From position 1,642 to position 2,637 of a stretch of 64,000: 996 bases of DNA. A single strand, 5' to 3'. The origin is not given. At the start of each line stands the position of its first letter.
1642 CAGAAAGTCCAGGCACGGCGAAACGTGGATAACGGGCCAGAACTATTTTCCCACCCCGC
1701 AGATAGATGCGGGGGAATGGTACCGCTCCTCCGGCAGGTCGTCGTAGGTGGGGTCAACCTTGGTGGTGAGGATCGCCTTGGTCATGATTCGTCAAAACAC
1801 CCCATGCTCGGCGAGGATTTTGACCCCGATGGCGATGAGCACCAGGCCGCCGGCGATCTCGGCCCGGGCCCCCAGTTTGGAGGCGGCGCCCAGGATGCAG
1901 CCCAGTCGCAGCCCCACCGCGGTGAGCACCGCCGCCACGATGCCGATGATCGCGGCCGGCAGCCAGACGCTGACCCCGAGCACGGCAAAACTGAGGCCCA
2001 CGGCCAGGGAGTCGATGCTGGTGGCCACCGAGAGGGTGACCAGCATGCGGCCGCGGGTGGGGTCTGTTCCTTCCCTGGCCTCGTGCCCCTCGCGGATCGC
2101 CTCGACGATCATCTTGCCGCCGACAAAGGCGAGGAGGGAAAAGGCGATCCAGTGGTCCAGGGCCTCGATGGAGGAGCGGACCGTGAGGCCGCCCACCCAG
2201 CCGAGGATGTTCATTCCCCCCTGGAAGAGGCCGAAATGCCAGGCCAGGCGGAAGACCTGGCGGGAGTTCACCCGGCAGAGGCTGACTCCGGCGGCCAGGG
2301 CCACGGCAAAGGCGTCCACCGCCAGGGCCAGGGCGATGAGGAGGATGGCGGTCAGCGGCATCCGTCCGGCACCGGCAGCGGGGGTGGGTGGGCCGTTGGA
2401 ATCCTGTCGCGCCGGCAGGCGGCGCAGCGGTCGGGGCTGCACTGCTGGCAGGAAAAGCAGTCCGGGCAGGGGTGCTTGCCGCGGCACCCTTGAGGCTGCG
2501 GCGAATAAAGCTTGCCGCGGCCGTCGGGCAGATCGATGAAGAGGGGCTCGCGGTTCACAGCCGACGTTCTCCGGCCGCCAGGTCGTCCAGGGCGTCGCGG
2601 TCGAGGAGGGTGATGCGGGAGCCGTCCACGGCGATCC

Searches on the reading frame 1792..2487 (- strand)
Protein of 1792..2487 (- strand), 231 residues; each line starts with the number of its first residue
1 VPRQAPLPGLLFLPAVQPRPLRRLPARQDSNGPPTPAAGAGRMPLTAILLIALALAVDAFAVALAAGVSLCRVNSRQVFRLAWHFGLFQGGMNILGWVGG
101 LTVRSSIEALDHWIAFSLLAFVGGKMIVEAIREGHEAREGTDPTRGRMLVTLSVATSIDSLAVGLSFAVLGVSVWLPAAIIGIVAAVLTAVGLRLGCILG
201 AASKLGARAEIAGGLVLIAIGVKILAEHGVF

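Call 87: search_protein_families(library=pfam, proteins=[window:1792-2487:-], max_evalue=0.001)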
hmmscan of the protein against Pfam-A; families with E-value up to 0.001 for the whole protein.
window:1792-2487:- (231 aa): 1 family
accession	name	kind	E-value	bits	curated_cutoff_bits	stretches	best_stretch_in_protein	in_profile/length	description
PF02659.21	Mntp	-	3.6e-48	163.6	24.4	1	73-225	2-152/152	Putative manganese efflux pump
